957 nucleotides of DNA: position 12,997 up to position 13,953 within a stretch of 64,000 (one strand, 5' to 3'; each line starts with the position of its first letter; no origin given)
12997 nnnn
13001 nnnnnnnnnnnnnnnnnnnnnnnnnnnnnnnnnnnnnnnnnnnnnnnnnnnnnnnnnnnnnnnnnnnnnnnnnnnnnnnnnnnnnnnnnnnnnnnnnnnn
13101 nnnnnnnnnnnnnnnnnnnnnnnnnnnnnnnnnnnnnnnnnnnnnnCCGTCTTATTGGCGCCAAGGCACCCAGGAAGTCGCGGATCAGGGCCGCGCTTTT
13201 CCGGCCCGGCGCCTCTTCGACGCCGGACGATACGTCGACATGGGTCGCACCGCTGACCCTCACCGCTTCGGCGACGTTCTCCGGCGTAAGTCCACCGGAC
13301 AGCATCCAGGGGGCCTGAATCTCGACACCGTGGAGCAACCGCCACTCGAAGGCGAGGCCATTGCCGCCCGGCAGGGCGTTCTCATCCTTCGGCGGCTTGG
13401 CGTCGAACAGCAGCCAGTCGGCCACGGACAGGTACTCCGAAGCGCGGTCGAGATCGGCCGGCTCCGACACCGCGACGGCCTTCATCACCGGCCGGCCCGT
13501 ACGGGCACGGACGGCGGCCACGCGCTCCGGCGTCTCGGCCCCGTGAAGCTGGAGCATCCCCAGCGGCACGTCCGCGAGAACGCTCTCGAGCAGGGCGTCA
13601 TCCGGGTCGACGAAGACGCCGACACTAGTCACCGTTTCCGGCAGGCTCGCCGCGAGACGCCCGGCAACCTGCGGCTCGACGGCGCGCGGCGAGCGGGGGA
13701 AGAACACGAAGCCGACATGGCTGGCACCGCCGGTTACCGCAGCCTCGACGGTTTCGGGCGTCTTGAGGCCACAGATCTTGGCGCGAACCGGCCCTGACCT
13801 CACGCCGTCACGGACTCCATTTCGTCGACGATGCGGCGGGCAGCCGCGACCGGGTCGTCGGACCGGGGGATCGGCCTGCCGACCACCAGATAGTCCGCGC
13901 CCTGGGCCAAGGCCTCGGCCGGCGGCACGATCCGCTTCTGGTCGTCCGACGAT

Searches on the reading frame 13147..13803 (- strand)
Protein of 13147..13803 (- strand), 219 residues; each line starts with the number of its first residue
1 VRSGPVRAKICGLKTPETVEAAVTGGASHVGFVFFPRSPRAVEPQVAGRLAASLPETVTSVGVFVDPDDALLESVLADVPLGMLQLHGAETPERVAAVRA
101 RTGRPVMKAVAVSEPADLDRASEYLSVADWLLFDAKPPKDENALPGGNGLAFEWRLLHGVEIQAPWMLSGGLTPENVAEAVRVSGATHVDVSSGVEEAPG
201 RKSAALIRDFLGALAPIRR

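Call 21: find_related_loci(query=window:13147-13803:-, collection=metagenome_contigs, flank=6000)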
Query window:13147-13803:- (219 aa) in metagenome_contigs; peptide patterns used: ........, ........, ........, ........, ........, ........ (x = any residue, [..] = any of these).
598 stretches matched a pattern (row limit reached: there are more); 457 encode a relative of the query (tblastn E <= 1e-3); the best 80 are kept; 80 distinct loci.
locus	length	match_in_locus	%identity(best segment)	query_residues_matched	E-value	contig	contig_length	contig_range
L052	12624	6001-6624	64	6-214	3e-80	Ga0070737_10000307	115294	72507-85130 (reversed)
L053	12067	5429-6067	61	6-219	2e-76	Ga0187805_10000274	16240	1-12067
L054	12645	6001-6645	57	1-214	5e-76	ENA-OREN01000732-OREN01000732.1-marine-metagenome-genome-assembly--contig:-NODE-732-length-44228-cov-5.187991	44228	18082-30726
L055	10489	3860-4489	60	6-214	2e-74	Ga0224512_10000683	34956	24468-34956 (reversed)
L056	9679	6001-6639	57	6-219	1e-73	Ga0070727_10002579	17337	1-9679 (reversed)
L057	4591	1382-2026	56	6-219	9e-74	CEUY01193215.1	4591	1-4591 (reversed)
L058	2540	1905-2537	57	6-215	5e-75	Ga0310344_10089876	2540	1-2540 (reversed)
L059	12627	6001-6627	57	6-215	2e-72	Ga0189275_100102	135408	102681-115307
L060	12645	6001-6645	56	6-219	4e-72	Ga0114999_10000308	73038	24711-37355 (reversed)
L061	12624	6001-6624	56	6-214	1e-71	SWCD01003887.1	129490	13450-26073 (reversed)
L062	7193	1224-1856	59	6-215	3e-71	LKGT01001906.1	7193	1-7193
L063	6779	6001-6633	61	6-215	3e-71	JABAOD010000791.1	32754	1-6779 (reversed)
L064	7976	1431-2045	59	6-211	4e-71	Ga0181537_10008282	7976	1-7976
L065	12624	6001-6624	56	3-211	5e-71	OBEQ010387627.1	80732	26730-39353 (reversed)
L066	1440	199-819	61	6-213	8e-75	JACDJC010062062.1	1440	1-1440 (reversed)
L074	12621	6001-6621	59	6-214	8e-70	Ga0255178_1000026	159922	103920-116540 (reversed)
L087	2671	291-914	58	6-213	7e-69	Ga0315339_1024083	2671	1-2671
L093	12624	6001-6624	59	6-213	9e-68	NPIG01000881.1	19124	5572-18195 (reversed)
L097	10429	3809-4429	59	6-211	2e-67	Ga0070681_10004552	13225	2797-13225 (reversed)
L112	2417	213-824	58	6-211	9e-68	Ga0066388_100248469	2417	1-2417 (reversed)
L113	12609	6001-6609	57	9-211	9e-67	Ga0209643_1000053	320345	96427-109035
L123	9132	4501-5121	58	6-211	4e-66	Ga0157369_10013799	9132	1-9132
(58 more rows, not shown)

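Call 42: find_homologous_proteins(query=window:13147-13803:-, max_evalue=1e-40)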
Query window:13147-13803:- (219 aa): 7907 proteins with E <= 1e-40 among 8000 candidates; the best 120 are listed.
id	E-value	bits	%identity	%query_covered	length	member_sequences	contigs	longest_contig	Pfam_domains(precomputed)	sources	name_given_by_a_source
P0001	2.5e-136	470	100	100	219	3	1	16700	PF00697.29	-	-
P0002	1.2e-107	376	81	98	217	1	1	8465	PF00697.29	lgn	-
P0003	8.6e-83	295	69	97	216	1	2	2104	PF00697.29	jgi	-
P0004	8.6e-79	282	64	95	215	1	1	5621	PF00697.29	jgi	jgi:phosphoribosylanthranilate isomerase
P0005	3.5e-77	277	68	91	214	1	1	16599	PF00697.29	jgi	-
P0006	3.6e-77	277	64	95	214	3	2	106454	PF00697.29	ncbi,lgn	-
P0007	3.7e-77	277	64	96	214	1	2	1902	PF00697.29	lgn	-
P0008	3.9e-77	277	63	94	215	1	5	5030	PF00697.29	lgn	-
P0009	4.7e-77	277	64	95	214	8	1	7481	PF00697.29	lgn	-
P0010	6.4e-77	276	62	97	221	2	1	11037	PF00697.29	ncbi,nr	ncbi:MAG: phosphoribosylanthranilate isomerase [Sneathiellales bacterium]|nr:phosphoribosylanthranil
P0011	7.1e-77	276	64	96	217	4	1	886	PF00697.29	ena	-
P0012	1.0e-76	275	64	97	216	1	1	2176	PF00697.29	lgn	-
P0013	1.2e-76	275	63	95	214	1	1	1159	PF00697.29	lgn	-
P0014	1.4e-76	275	64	96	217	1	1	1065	PF00697.29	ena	-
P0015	1.7e-76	275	63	96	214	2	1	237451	PF00697.29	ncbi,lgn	-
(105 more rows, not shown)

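Call 43: find_encoding_contigs(protein=P0002, flank=6000, max_places=4)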
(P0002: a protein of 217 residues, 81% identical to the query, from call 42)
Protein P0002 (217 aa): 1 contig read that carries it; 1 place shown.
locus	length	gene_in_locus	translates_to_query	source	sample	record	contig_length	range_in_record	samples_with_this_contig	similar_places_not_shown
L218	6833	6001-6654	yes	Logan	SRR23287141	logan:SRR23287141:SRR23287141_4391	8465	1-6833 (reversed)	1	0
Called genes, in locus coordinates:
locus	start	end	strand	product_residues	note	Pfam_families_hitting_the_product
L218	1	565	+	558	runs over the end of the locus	PF00563:EAL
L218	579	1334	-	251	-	-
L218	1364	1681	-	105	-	PF00034:Cytochrom_C (weak), PF13442:Cytochrome_CBB3 (weak)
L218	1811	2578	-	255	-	PF03328:HpcH_HpaI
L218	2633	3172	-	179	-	PF01035:DNA_binding_1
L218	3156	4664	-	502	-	PF02805:Ada_Zn_binding, PF12833:HTH_18, PF00165:HTH_AraC (weak), PF06029:AlkA_N, PF00730:HhH-GPD (weak)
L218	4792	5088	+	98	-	-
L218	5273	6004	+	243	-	PF00215:OMPdecase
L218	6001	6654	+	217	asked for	PF00697:PRAI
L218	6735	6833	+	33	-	?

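Call 44: find_encoding_contigs(protein=P0005, flank=5000, max_places=3)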
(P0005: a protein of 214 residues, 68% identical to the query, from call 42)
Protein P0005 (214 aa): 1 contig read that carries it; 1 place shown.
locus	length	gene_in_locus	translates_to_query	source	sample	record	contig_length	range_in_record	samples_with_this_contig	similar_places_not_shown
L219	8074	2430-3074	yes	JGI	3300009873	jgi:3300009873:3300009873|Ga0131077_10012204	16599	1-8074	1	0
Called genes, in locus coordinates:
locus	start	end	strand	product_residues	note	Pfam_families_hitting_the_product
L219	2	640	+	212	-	?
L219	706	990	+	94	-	PF00216:Bac_DNA_binding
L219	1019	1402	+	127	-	PF06305:LapA_dom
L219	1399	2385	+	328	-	PF02423:OCD_Mu_crystall, PF01488:Shikimate_DH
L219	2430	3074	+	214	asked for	PF00697:PRAI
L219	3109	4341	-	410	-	PF05977:MFS_3, PF07690:MFS_1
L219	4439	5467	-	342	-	PF00743:FMO-like (faint), PF03486:HI0933_like (faint), PF07992:Pyr_redox_2, PF13454:NAD_binding_9 (faint), PF01266:DAO (weak), PF13738:Pyr_redox_3, PF00070:Pyr_redox (weak)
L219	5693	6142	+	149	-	PF02367:TsaE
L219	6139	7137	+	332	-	PF01636:APH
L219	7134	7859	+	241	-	PF00483:NTP_transferase, PF12804:NTP_transf_3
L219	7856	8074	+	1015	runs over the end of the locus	PF12705:PDDEXK_1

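Call 45: find_encoding_contigs(protein=P0003, flank=3000, max_places=3)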
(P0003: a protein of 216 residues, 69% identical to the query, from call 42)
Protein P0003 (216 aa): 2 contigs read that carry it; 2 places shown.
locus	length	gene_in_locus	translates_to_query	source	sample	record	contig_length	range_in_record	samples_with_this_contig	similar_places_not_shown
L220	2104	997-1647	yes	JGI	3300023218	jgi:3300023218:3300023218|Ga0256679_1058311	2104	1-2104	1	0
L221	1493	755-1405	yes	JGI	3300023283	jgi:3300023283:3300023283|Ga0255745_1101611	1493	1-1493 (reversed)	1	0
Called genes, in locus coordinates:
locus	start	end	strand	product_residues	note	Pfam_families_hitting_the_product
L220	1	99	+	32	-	?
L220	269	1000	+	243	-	PF00215:OMPdecase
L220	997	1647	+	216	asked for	PF00697:PRAI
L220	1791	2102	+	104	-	?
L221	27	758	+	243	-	PF00215:OMPdecase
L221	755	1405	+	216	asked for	PF00697:PRAI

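Call 64: search_protein_families(library=pfam, proteins=[L074:6646-7215:+, L087:952-1398:+, L059:6844-7812:+, L093:7702-8601:+, L113:6716-7075:+, L123:5276-5737:+, L097:5487-5990:-, L112:859-1401:+], max_evalue=0.001)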
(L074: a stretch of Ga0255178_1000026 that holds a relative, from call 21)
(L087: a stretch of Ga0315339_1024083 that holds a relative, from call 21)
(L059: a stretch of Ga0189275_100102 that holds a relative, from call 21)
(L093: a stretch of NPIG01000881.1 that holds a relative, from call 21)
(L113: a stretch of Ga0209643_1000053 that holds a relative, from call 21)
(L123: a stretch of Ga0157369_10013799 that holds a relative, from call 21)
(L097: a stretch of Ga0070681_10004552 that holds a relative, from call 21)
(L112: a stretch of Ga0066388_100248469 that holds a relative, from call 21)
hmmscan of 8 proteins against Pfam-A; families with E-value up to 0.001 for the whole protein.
L074:6646-7215:+ (190 aa): 2 families
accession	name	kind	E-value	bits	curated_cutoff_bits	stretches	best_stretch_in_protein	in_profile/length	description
PF14588.11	YjgF_endoribonc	-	4.5e-20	72.4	35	1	4-131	1-128/148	YjgF/chorismate_mutase-like, putative endoribonuclease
PF01042.26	Ribonuc_L-PSP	-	7.6e-12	45.7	27.3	1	17-150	4-120/121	Endoribonuclease L-PSP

L087:952-1398:+ (149 aa): 4 families
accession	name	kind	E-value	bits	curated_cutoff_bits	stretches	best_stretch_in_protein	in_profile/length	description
PF00583.31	Acetyltransf_1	-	1e-13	52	20.7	1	32-137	15-116/116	Acetyltransferase (GNAT) family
PF13508.13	Acetyltransf_7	-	1.2e-10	42.1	27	1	53-138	6-83/84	Acetyltransferase (GNAT) domain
PF13673.13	Acetyltransf_10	-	4.7e-10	40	23.6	1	61-140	33-110/128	Acetyltransferase (GNAT) domain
PF13527.13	Acetyltransf_9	-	4.2e-05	24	25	1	5-138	2-125/127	Acetyltransferase (GNAT) domain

L059:6844-7812:+ (323 aa): 2 families
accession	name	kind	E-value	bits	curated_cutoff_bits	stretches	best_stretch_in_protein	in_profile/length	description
PF12833.13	HTH_18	-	1.9e-22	79.7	33.6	1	243-321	1-79/80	Helix-turn-helix domain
PF00165.29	HTH_AraC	-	2.3e-19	69.5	26.6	2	230-269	1-40/42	Bacterial regulatory helix-turn-helix proteins, AraC family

L093:7702-8601:+ (300 aa): 5 families
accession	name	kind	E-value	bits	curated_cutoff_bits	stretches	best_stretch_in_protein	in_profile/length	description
PF12852.13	Cupin_6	-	1.1e-45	156.1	26.7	1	3-184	1-183/183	Cupin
PF12833.13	HTH_18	-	6.1e-22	78.2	33.6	1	221-299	1-79/80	Helix-turn-helix domain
PF00165.29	HTH_AraC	-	4.4e-13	49.5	26.6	2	209-249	2-42/42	Bacterial regulatory helix-turn-helix proteins, AraC family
PF02311.25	AraC_binding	-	1e-07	32.2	21.1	1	34-73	20-59/135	AraC-like ligand binding domain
PF07883.17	Cupin_2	-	0.00032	20.8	27.2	1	39-75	20-56/70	Cupin domain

L113:6716-7075:+ (120 aa): 1 family
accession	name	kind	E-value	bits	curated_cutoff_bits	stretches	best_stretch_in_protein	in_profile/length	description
PF03640.20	Lipoprotein_15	-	8.4e-35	118.5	24.4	2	76-119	1-47/47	Secreted repeat of unknown function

L123:5276-5737:+ (154 aa): 0 families

L097:5487-5990:- (168 aa): 1 family
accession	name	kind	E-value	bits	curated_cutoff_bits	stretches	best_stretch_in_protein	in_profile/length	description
PF01850.27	PIN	-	0.00018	22.6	23.6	1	50-97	75-119/120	PIN domain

L112:859-1401:+ (181 aa): 2 families
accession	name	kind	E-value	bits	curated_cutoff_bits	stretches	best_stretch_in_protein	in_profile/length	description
PF14588.11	YjgF_endoribonc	-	1.5e-19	70.8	35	1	7-131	4-128/148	YjgF/chorismate_mutase-like, putative endoribonuclease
PF01042.26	Ribonuc_L-PSP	-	9e-11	42.3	27.3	1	17-150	4-120/121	Endoribonuclease L-PSP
